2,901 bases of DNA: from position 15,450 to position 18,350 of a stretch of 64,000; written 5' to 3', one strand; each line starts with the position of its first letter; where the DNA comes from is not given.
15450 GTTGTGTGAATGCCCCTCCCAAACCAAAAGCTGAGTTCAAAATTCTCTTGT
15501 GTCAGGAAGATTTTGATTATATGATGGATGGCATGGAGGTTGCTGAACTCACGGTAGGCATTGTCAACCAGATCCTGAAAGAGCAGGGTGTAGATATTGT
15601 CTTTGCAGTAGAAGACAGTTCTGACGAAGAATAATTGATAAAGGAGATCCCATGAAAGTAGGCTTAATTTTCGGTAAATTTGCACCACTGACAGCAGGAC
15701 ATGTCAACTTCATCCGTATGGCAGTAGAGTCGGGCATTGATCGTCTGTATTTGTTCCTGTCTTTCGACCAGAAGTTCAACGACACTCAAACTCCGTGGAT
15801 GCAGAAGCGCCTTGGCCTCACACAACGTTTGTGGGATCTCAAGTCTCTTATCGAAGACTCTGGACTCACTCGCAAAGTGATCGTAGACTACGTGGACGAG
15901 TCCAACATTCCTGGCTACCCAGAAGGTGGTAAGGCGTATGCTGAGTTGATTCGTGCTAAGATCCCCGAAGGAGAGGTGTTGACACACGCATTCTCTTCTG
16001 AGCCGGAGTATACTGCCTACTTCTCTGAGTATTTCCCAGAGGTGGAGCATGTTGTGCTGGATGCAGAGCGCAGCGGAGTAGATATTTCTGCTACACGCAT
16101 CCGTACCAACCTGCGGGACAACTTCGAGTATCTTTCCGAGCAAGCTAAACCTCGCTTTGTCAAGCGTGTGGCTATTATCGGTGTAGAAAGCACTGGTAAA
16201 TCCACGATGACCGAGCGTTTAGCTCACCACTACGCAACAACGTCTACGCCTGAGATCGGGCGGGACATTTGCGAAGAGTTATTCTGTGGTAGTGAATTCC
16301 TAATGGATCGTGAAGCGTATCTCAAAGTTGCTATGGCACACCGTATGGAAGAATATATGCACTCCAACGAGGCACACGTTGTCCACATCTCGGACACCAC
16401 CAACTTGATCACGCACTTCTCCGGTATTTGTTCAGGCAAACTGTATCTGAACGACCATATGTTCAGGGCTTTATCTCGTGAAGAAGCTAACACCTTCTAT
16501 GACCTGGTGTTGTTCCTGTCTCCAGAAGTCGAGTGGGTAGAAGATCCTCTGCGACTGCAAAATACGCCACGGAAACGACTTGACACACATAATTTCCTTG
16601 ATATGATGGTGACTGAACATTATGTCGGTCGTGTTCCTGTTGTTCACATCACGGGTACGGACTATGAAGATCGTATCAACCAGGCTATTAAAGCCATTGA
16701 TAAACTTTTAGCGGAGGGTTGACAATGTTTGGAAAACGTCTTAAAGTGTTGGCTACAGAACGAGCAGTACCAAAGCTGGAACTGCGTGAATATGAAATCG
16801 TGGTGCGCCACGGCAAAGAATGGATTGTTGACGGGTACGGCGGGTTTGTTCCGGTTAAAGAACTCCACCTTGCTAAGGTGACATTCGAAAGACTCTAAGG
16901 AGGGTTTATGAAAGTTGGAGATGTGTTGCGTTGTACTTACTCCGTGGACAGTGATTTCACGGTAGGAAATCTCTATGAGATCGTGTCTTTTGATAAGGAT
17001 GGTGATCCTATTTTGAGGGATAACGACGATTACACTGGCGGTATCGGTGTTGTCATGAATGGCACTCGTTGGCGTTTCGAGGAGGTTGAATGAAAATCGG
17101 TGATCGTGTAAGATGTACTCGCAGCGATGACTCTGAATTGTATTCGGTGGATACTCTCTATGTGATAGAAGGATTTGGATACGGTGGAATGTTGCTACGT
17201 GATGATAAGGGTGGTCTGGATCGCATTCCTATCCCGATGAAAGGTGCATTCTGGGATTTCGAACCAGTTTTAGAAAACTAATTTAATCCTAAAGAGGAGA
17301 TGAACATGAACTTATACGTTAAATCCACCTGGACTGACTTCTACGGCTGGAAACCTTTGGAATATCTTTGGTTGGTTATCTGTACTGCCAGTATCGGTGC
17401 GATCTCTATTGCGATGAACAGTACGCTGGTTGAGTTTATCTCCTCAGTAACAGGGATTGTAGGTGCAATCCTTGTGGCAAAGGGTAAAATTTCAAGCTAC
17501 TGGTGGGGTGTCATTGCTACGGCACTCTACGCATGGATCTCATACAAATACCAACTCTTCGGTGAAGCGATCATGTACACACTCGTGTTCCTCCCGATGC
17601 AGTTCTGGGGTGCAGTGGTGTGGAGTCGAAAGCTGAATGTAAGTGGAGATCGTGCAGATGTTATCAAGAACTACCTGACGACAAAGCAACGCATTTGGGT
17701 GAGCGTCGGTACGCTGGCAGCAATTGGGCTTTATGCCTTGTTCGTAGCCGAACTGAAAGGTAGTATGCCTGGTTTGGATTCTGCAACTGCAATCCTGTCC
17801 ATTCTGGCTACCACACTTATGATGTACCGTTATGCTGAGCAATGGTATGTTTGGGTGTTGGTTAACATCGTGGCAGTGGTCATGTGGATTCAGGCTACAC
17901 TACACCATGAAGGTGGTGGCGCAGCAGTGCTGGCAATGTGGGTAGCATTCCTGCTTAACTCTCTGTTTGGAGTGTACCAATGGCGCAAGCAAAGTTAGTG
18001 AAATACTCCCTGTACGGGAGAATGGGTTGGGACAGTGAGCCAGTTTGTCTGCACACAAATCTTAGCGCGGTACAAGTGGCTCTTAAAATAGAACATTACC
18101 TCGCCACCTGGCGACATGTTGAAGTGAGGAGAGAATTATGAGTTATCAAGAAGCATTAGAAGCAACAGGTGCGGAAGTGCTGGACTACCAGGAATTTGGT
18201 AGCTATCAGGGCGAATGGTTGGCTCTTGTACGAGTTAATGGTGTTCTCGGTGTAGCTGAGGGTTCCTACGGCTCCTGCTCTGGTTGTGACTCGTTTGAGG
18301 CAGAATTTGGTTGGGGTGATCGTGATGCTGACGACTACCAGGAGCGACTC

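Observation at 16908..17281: Tandem small-gene duplication between nadR-like and pnuC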

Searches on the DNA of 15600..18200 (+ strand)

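Call 8: search_dna_similar(query=window:15600-18200:+, collection=phages, mode=near, max_rows=30)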
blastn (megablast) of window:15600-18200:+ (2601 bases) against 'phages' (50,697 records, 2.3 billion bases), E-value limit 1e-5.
Records with a match: 5; places in all: 5; records where one place covers at least 80% of the query: 1.
Best place of each record, by identity: 90-95% 1; 80-90% 3; 60-80% 1.
By first word of the organism name: Klebsiella 5.
By host as written in the record: Klebsiella pneumoniae 135080 2; Klebsiella pneumoniae KP13 1; Klebsiella pneumoniae 12092025 1; Klebsiella pneumoniae CG258-ST307 1.
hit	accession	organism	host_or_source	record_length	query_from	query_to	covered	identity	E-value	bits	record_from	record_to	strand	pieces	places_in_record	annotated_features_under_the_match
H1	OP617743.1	Klebsiella phage KP13-26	Klebsiella pneumoniae KP13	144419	7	2542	83%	81.7%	0e+0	1779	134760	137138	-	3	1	nadR: trifunctional NAD biosynthesis/regulator protein | pnuC: nicotinamide riboside transporter | hypothetical protein (x5)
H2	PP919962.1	Klebsiella phage KP2025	Klebsiella pneumoniae 12092025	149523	7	2542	76%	79.8%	0e+0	1412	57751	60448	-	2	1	trifunctional NAD biosynthesis protein | nicotinamide mononucleotide transporter | hypothetical protein (x6)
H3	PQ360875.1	Klebsiella phage phi1_175008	Klebsiella pneumoniae 135080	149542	7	2392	71%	80.3%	0e+0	1369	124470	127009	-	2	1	nicotinamide-nucleotide adenylyltransferase | PnuC-like nicotinamide mononucleotide transport protein | hypothetical protein (x5)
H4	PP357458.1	Klebsiella phage phi1_175008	Klebsiella pneumoniae 135080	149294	7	2392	71%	80.3%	0e+0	1369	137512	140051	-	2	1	trifunctional NAD biosynthesis/regulator protein NadR | nicotinamide riboside transporter PnuC | hypothetical protein (x4)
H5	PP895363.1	Klebsiella phage FKP3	Klebsiella pneumoniae CG258-ST307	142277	1117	1327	8%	91.5%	1e-75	291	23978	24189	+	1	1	hypothetical protein (x2)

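Call 9: get_annotated_region(hit=H1, flank=1500)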
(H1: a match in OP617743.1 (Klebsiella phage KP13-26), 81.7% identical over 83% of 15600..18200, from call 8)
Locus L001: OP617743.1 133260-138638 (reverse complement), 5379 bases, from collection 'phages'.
description: Klebsiella phage KP13-26, complete genome.
organism: Klebsiella phage KP13-26 (NCBI taxid 2985660)
taxonomy: Viruses; Duplodnaviria; Heunggongvirae; Uroviricota; Caudoviricetes; Stephanstirmvirinae
host: Klebsiella pneumoniae KP13; source: -; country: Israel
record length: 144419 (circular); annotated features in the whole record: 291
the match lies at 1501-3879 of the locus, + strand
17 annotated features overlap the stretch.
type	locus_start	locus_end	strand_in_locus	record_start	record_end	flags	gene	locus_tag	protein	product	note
CDS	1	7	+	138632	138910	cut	-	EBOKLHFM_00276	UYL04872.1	hypothetical protein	-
CDS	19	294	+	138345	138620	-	-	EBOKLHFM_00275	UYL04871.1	hypothetical protein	-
CDS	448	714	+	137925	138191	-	-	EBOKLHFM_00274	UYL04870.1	hypothetical protein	-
CDS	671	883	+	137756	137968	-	-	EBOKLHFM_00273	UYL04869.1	hypothetical protein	-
CDS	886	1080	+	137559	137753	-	-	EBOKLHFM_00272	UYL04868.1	hypothetical protein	-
CDS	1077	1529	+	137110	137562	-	-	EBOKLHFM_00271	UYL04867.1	hypothetical protein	-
CDS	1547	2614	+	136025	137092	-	nadR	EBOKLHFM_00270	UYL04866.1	trifunctional NAD biosynthesis/regulator protein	trifunctional NAD biosynthesis/regulator protein NadR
CDS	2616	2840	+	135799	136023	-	-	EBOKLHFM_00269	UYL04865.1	hypothetical protein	-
CDS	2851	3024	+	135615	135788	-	-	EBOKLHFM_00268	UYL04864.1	hypothetical protein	-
CDS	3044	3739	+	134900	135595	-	pnuC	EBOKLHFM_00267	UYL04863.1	nicotinamide riboside transporter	Nicotinamide riboside transporter PnuC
CDS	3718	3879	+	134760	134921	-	-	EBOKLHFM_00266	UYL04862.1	hypothetical protein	-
CDS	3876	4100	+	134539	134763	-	-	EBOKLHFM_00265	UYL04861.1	hypothetical protein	-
CDS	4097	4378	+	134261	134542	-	-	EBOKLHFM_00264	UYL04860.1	hypothetical protein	-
CDS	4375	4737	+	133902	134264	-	-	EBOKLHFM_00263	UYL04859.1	hypothetical protein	-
CDS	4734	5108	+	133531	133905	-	-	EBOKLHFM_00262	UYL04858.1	hypothetical protein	-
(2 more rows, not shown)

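Call 10: get_annotated_region(hit=H2, flank=1500)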
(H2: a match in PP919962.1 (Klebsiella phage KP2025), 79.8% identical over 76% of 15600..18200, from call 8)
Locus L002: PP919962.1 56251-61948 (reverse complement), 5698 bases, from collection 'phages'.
description: Klebsiella phage KP2025, complete genome.
organism: Klebsiella phage KP2025 (NCBI taxid 3233247)
taxonomy: Viruses; Duplodnaviria; Heunggongvirae; Uroviricota; Caudoviricetes
host: Klebsiella pneumoniae 12092025; source: -; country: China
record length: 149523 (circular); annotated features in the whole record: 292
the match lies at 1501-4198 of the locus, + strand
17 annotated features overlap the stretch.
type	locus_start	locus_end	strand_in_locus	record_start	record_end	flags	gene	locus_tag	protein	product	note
CDS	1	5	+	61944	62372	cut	-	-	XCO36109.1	hypothetical protein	-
CDS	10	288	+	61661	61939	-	-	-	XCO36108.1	hypothetical protein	-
CDS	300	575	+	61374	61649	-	-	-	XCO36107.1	hypothetical protein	-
CDS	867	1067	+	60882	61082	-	-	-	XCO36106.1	hypothetical protein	-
CDS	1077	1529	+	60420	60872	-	-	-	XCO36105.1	hypothetical protein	-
CDS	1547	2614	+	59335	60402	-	-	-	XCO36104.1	trifunctional NAD biosynthesis protein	-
CDS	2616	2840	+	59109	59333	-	-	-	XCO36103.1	hypothetical protein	-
CDS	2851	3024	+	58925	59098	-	-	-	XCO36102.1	hypothetical protein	-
CDS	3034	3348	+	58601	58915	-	-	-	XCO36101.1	hypothetical protein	-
CDS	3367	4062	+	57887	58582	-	-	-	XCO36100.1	nicotinamide mononucleotide transporter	-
CDS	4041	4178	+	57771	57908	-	-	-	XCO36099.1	hypothetical protein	-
CDS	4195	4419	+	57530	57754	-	-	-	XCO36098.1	hypothetical protein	-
CDS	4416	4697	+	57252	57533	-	-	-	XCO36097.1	hypothetical protein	-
CDS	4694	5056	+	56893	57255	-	-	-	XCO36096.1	hypothetical protein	-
CDS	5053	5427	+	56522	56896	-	-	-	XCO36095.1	DUF4326 protein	protein of unknown function(DUF4326)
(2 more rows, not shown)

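Call 11: get_annotated_region(hit=H5, flank=3000)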
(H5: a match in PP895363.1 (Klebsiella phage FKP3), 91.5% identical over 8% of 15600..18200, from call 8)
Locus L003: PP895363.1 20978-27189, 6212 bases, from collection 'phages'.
description: Klebsiella phage FKP3, complete genome.
organism: Klebsiella phage FKP3 (NCBI taxid 3231233)
taxonomy: Viruses; Duplodnaviria; Heunggongvirae; Uroviricota; Caudoviricetes; Stephanstirmvirinae; Justusliebigvirus
host: Klebsiella pneumoniae CG258-ST307; source: hospital wastewater; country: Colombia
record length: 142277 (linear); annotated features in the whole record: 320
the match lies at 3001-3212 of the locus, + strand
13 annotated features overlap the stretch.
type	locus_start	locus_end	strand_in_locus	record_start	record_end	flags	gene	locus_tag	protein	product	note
CDS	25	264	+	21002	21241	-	-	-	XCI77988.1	hypothetical protein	-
CDS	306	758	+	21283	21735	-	-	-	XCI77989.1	hypothetical protein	-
CDS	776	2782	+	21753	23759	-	-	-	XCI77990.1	RNA ligase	DNA, RNA and nucleotide metabolism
CDS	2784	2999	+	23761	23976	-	-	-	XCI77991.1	hypothetical protein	-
CDS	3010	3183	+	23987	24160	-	-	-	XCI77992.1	hypothetical protein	-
CDS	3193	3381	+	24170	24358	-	-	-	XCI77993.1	hypothetical protein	-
CDS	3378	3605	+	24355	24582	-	-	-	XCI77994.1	hypothetical protein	-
CDS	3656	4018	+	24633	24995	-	-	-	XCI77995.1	hypothetical protein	-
CDS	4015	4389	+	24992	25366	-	-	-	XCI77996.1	NrdA-like ribonucleotide reductase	DNA, RNA and nucleotide metabolism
CDS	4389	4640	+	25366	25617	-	-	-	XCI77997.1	hypothetical protein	-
CDS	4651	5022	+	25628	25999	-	-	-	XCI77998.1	hypothetical protein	-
CDS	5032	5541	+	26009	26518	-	-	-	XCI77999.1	hypothetical protein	-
CDS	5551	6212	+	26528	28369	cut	-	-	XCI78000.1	DNA helicase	DNA, RNA and nucleotide metabolism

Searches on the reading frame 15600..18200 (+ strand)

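Call 83: search_protein_families(library=pfam, proteins=[L003:776-2782:+], max_evalue=0.01)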
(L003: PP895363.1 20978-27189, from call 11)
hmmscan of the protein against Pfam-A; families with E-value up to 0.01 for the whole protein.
L003:776-2782:+ (668 aa): 1 family
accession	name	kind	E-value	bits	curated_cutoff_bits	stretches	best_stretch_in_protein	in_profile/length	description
PF13521.12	AAA_28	-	2.9e-15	57.3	27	1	493-653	10-164/164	AAA domain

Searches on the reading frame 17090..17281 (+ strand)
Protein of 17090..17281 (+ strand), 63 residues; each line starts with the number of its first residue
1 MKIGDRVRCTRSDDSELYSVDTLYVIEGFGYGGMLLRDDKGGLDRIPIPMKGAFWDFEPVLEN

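Call 6: search_protein_families(library=pfam, proteins=[window:17090-17281:+], max_evalue=1)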
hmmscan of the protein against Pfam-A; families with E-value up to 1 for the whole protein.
window:17090-17281:+ (63 aa): 1 family
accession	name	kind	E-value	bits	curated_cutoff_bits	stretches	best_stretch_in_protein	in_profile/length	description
PF23896.1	DUF7244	-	0.012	16.1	27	1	6-60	3-56/57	Domain of unknown function (DUF7244)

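Call 7: search_protein_families(library=phrogs, proteins=[window:17090-17281:+], max_evalue=1)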
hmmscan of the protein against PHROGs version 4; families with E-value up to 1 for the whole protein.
window:17090-17281:+ (63 aa): 1 family
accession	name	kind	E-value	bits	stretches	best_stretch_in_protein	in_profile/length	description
phrog_4927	-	unknown function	0.37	11.8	1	1-28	5-32/73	-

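Call 28: find_related_loci(query=window:17090-17278:+, collection=viral_contigs, flank=4000)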
Query window:17090-17278:+ (63 aa) in viral_contigs; peptide patterns used: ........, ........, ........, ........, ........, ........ (x = any residue, [..] = any of these).
25 stretches matched a pattern, but none encodes a relative of the query by tblastn (E <= 1e-3).

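Call 38: search_protein_families(library=ncbifam, proteins=[window:17090-17281:+], max_evalue=1)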
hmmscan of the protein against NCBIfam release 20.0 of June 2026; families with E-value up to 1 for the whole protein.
window:17090-17281:+ (63 aa): 0 families

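Call 82: search_protein_families(library=padloc, proteins=[window:17090-17281:+], max_evalue=0.1)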
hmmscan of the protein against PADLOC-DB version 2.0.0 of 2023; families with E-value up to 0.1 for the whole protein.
window:17090-17281:+ (63 aa): 0 families
